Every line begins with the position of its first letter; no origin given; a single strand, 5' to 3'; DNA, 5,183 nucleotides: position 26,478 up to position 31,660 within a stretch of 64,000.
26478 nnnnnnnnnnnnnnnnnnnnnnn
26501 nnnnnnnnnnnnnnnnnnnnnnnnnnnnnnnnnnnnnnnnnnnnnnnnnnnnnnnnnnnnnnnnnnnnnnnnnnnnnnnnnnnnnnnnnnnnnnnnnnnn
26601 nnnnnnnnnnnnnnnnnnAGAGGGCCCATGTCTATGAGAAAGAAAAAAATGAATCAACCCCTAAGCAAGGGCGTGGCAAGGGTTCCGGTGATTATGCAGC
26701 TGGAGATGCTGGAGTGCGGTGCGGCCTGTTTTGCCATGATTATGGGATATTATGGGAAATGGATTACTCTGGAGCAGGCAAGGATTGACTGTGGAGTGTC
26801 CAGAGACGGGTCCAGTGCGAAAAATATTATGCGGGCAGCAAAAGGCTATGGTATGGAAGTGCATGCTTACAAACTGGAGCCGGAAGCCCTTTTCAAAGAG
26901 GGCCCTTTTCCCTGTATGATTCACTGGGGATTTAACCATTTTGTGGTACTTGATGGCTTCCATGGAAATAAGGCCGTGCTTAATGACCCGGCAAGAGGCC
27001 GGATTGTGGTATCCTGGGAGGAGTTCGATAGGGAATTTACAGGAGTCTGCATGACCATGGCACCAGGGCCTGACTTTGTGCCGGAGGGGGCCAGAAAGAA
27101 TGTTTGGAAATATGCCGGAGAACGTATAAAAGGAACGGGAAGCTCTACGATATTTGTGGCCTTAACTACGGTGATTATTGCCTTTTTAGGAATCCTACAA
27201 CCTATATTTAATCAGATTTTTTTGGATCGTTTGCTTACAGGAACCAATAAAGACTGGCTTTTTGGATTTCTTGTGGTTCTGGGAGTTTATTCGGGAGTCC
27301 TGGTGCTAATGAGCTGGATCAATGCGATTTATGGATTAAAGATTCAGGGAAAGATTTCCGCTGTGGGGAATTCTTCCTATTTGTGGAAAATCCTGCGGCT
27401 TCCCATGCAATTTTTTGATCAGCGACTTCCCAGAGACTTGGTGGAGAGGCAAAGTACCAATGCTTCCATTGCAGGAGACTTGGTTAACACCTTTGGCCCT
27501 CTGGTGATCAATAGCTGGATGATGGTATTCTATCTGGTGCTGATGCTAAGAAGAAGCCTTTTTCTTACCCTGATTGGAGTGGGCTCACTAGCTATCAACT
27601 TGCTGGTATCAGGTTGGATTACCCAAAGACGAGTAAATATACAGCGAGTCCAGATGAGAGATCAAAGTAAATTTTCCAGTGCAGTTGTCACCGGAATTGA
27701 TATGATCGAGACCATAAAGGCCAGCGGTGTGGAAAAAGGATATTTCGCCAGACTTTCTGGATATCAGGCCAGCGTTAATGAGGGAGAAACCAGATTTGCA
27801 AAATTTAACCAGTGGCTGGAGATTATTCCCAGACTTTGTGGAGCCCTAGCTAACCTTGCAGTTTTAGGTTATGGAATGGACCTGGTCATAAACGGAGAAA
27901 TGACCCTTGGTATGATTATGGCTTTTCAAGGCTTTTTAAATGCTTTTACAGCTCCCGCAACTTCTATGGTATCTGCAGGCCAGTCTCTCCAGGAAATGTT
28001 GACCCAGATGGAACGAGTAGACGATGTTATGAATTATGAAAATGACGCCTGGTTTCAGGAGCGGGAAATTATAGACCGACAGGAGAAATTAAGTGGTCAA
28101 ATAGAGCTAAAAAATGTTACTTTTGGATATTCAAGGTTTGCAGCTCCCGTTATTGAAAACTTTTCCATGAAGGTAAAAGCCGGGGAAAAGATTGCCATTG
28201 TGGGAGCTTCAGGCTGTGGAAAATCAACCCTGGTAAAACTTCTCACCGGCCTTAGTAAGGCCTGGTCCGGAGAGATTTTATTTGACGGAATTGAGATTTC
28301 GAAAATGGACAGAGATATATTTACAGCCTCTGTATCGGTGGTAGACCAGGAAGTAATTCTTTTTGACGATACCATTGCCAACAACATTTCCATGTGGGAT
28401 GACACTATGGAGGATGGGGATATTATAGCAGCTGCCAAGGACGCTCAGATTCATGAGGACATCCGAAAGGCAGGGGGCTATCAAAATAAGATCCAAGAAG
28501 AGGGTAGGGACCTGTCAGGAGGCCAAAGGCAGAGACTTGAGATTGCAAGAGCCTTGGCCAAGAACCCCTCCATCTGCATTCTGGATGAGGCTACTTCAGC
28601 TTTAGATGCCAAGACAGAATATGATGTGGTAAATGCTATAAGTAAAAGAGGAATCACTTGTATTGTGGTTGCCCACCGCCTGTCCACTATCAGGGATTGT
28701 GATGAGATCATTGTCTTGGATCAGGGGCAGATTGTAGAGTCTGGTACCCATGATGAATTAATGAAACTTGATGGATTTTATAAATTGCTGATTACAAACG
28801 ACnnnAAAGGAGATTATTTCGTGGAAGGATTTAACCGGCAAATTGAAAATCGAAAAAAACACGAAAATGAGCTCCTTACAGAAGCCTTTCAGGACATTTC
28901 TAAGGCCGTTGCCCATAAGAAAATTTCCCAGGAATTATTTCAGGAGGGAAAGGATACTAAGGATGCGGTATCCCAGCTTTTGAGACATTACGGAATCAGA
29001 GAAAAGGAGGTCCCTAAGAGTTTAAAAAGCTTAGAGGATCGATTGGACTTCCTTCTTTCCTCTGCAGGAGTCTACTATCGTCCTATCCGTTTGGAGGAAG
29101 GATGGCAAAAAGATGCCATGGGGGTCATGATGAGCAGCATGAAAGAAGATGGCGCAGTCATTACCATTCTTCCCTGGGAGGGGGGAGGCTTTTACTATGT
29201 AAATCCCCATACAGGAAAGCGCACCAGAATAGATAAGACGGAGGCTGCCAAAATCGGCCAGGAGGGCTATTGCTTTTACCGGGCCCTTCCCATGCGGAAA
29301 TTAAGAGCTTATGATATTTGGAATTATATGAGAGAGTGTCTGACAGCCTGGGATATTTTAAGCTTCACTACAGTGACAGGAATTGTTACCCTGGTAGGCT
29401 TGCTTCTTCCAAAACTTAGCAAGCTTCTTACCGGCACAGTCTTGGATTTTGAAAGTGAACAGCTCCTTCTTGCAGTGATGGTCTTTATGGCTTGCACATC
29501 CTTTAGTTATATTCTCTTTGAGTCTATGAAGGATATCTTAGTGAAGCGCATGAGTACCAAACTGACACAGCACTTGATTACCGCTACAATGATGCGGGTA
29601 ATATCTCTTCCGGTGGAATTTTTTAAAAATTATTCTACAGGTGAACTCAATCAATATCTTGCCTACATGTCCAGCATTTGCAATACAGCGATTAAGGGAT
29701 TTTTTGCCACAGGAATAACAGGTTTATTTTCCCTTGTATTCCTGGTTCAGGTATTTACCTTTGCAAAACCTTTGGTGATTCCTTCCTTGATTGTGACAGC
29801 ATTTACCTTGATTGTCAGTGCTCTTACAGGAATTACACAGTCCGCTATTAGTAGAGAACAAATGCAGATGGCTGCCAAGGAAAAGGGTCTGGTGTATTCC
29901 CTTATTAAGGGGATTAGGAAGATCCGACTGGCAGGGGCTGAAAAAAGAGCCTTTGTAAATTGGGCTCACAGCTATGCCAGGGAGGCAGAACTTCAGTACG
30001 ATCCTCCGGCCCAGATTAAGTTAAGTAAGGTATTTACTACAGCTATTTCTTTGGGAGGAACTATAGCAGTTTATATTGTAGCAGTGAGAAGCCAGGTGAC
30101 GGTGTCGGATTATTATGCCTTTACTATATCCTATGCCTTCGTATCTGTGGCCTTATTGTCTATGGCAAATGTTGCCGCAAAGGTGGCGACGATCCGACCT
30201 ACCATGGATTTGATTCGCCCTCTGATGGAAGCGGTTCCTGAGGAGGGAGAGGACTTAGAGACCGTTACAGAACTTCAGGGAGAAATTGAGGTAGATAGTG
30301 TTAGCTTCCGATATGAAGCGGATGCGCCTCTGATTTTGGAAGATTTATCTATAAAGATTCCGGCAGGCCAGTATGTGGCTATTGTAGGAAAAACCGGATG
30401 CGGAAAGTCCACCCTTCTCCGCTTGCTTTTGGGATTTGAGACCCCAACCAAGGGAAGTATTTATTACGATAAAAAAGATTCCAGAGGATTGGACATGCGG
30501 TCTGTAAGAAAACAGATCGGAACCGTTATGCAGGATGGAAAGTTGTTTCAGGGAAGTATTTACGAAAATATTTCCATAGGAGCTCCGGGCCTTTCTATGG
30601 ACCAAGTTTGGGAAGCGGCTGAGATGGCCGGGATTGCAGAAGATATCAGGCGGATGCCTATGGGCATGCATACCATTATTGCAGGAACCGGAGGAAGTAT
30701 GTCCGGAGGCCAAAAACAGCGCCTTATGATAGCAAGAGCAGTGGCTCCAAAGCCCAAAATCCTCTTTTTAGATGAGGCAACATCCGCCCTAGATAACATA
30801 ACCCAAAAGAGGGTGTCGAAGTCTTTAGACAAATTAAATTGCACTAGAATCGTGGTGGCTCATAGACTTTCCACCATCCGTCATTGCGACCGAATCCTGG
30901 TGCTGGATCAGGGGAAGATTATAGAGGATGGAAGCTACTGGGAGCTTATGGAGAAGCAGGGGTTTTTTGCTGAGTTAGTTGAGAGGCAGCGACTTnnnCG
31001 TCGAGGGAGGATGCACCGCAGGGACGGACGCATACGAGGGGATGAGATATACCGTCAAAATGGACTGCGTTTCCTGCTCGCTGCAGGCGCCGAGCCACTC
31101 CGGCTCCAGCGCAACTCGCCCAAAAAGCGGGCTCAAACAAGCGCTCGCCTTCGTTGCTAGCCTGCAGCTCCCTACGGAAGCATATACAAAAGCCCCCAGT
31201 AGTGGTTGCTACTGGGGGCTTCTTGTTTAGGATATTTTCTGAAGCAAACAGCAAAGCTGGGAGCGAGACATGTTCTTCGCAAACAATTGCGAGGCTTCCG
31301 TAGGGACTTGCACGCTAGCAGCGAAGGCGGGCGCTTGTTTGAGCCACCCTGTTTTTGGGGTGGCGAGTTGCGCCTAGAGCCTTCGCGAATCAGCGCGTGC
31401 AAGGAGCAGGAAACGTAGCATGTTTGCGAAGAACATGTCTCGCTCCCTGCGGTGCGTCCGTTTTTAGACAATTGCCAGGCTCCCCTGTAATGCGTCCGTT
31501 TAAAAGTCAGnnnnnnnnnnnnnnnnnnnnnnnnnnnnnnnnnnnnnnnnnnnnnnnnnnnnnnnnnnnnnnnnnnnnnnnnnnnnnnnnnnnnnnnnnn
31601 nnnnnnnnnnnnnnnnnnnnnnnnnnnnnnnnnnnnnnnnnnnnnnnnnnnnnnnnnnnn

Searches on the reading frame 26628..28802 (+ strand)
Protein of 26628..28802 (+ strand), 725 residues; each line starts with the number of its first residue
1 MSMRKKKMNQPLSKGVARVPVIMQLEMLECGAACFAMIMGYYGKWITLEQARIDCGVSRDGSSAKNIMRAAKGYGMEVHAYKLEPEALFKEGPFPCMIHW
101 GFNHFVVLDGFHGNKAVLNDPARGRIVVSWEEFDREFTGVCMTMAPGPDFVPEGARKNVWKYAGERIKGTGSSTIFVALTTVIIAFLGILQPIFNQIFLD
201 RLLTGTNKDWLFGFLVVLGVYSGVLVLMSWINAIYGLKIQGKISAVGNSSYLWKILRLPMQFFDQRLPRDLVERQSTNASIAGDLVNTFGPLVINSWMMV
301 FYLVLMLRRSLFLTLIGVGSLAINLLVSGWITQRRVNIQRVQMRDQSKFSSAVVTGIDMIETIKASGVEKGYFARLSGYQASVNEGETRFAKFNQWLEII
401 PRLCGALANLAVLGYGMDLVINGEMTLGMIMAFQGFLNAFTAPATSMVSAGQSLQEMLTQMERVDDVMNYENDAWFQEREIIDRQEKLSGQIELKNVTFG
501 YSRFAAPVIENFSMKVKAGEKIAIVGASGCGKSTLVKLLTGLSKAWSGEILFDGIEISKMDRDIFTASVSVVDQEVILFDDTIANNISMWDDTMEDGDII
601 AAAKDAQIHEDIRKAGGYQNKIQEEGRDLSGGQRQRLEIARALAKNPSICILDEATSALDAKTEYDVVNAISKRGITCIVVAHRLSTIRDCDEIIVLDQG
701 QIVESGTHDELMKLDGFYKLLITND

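Call 5: search_protein_families(library=pfam, proteins=[window:26628-28802:+], max_evalue=0.01)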
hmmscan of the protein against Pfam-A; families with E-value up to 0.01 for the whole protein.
window:26628-28802:+ (725 aa): 9 families
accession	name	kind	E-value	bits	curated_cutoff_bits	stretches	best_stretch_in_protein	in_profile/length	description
PF00005.33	ABC_tran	-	3.1e-34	118.9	25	1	510-657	2-137/137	ABC transporter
PF03412.21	Peptidase_C39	-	7.4e-34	116.9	22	1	19-148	2-132/133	Peptidase C39 family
PF00664.28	ABC_membrane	-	8.4e-25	88.4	28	1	175-443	2-273/274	ABC transporter transmembrane region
PF02463.25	SMC_N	-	5.4e-07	29.7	40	1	522-697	27-211/220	RecF/RecN/SMC N terminal domain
PF13529.12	Peptidase_C39_2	-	0.0011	19.9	24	0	19-69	3-55/143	Peptidase_C39 like family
PF03193.22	RsgA_GTPase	-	0.0016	18.7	30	0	509-550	97-137/174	RsgA GTPase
PF13555.12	AAA_29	-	0.0022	18.1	27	0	514-536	17-39/61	P-loop containing region of AAA domain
PF20720.3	nSTAND3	-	0.0058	16.8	27.2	0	520-605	18-97/155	Novel STAND NTPase 3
PF12385.14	Peptidase_C70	-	0.0081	16.5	19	0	23-133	11-136/141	Papain-like cysteine protease AvrRpt2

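Call 6: search_protein_families(library=ncbifam, proteins=[window:26628-28802:+], max_evalue=0.01)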
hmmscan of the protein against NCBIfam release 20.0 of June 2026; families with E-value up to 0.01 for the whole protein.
window:26628-28802:+ (725 aa): 190 families (the best 25 are shown)
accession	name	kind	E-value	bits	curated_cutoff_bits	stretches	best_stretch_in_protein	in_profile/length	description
TIGR03796.1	NHLM_micro_ABC1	equivalog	1.2e-257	856.8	853.3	1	18-722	1-709/710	NHLP family bacteriocin export ABC transporter peptidase/permease/ATPase subunit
TIGR03797.1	NHLM_micro_ABC2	equivalog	6.6e-108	362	709.4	1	166-722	130-682/686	NHLP bacteriocin export ABC transporter permease/ATPase subunit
TIGR01846.1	type_I_sec_HlyB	subfamily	8.9e-107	358.1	725.55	1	33-722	3-689/694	type I secretion system permease/ATPase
TIGR01193.1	bacteriocin_ABC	subfamily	5.3e-102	342.5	523.85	1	26-724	3-708/708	peptide cleavage/export ABC transporter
TIGR02203.1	MsbA_lipidA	equivalog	2.2e-89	300.5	602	1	185-721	32-565/572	lipid A export permease/ATP-binding protein MsbA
TIGR03375.1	type_I_sec_LssB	subfamily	2.4e-85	287.3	693.1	1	299-713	275-690/696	type I secretion system permease/ATPase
TIGR00958.1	3a01208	subfamily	4.8e-81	273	874.6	1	185-721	174-710/711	antigen peptide transporter 2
TIGR02204.1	MsbA_rel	hypoth_equivalog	7.6e-78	262.6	780.4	1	176-722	24-572/576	ABC transporter, permease/ATP-binding protein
NF010178.0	PRK13657.1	equivalog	2.3e-77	260.8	733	1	173-722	20-567/588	glucan ABC transporter ATP-binding protein/ permease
NF045513.1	HepA_fam_ABC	equivalog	5e-77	259.7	725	1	226-716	109-600/610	heterocyst formation ABC transporter subunit HepA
TIGR01842.1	type_I_sec_PrtD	subfamily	2.6e-72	244.1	510.15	1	173-713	7-542/544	type I secretion system permease/ATPase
NF045998.1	cleave_ABC_plasm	equivalog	9.2e-71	239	500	1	24-674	2-648/673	Mbov_0121 family peptidase domain-containing ABC transporter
NF052233.1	CphA_assoc_ABC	equivalog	2e-69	234.8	880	1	227-721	245-739/766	cyanophycin metabolism-associated ABC transporter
NF008381.0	PRK11176.1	equivalog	2.3e-67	227.7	867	1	239-721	92-575/582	lipid A ABC transporter ATP-binding protein/permease MsbA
TIGR01192.1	chvA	subfamily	3.1e-66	224.2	585.4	1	307-721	152-567/585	glucan export ABC transporter ATP-binding protein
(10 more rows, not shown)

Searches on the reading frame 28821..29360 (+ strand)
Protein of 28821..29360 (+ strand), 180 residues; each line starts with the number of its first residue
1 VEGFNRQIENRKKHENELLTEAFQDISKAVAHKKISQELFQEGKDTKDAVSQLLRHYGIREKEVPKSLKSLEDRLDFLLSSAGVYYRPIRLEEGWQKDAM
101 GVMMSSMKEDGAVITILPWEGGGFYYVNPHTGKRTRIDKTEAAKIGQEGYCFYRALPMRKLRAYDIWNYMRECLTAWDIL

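Call 59: search_protein_families(library=pfam, proteins=[window:28821-29360:+], max_evalue=0.01)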
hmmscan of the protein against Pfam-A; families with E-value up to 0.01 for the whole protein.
window:28821-29360:+ (180 aa): 0 families

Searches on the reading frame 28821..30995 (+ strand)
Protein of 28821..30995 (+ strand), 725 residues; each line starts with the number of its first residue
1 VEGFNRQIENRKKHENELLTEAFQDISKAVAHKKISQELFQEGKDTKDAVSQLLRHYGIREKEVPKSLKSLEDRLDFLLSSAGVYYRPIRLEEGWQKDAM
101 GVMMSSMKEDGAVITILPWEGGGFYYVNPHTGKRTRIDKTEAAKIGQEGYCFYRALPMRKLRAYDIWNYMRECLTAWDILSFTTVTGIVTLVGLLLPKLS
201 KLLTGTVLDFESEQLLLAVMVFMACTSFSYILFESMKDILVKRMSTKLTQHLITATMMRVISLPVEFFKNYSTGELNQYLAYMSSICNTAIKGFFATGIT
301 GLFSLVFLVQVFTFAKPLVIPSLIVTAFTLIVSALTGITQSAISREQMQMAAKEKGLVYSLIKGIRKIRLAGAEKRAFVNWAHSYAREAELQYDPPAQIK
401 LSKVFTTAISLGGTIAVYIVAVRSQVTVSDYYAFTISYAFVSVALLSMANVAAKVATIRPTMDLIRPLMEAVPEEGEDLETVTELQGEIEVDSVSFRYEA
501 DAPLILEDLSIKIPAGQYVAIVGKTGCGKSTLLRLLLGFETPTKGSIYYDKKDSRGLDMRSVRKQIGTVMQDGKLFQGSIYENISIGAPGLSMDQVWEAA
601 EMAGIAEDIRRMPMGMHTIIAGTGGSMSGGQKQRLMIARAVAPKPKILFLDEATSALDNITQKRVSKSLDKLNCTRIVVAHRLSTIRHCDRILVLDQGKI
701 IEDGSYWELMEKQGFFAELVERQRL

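Call 5: search_protein_families(library=pfam, proteins=[window:28821-30995:+], max_evalue=0.01)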
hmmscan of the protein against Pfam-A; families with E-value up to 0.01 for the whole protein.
window:28821-30995:+ (725 aa): 6 families
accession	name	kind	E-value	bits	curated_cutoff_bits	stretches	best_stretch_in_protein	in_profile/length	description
PF00005.33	ABC_tran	-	3.3e-34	118.9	25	1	506-655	1-137/137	ABC transporter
PF00664.28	ABC_membrane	-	2.6e-10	40.9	28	1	188-442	10-271/274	ABC transporter transmembrane region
PF02463.25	SMC_N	-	8.1e-08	32.4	40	1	25-694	98-210/220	RecF/RecN/SMC N terminal domain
PF13175.12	AAA_15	-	0.0046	17.1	32.1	0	518-553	25-64/374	AAA ATPase domain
PF13401.12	AAA_22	-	0.0082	16.9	27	0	519-568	8-56/130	AAA domain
PF03193.22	RsgA_GTPase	-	0.0093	16.2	30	0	502-541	93-131/174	RsgA GTPase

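Call 6: search_protein_families(library=ncbifam, proteins=[window:28821-30995:+], max_evalue=0.01)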
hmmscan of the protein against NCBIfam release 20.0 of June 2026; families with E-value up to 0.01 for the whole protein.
window:28821-30995:+ (725 aa): 188 families (the best 25 are shown)
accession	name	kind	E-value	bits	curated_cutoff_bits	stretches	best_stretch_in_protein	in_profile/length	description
TIGR03797.1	NHLM_micro_ABC2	equivalog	8.1e-204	679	709.4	1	50-723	8-685/686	NHLP bacteriocin export ABC transporter permease/ATPase subunit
TIGR03796.1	NHLM_micro_ABC1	equivalog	1.1e-98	331.3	853.3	1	180-720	156-709/710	NHLP family bacteriocin export ABC transporter peptidase/permease/ATPase subunit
TIGR01846.1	type_I_sec_HlyB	subfamily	3.5e-90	303.2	725.55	1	186-723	148-692/694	type I secretion system permease/ATPase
TIGR03375.1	type_I_sec_LssB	subfamily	6.6e-86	289.1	693.1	1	231-712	203-691/696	type I secretion system permease/ATPase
TIGR02203.1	MsbA_lipidA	equivalog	1.2e-85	288.1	602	1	180-721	18-567/572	lipid A export permease/ATP-binding protein MsbA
NF010178.0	PRK13657.1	equivalog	1.6e-80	271.2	733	1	202-723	40-570/588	glucan ABC transporter ATP-binding protein/ permease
NF045513.1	HepA_fam_ABC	equivalog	7.2e-80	269.1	725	1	216-717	94-603/610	heterocyst formation ABC transporter subunit HepA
TIGR01193.1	bacteriocin_ABC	subfamily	1.4e-76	258.5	523.85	1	219-721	198-707/708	peptide cleavage/export ABC transporter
TIGR02204.1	MsbA_rel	hypoth_equivalog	2.6e-76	257.5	780.4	1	166-723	9-575/576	ABC transporter, permease/ATP-binding protein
TIGR00958.1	3a01208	subfamily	1.4e-71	241.8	874.6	1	187-720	171-711/711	antigen peptide transporter 2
NF052233.1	CphA_assoc_ABC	equivalog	6.2e-65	219.9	880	1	205-723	221-743/766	cyanophycin metabolism-associated ABC transporter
NF008381.0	PRK11176.1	equivalog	1.1e-64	218.9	867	1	217-721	69-577/582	lipid A ABC transporter ATP-binding protein/permease MsbA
NF008056.1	PRK10790.1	equivalog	8.9e-61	206.1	746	1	233-721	81-573/584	SmdB family multidrug efflux ABC transporter permease/ATP-binding protein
TIGR01192.1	chvA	subfamily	1.9e-60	205.1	585.4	1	202-722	40-569/585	glucan export ABC transporter ATP-binding protein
TIGR01842.1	type_I_sec_PrtD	subfamily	1.1e-57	195.8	510.15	1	185-708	14-539/544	type I secretion system permease/ATPase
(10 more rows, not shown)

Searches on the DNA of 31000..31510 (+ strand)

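Call 67: search_dna_similar(query=window:31000-31510:+, collection=plasmids, mode=distant, max_rows=8)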
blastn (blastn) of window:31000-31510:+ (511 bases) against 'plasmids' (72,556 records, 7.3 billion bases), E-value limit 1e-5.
No match.
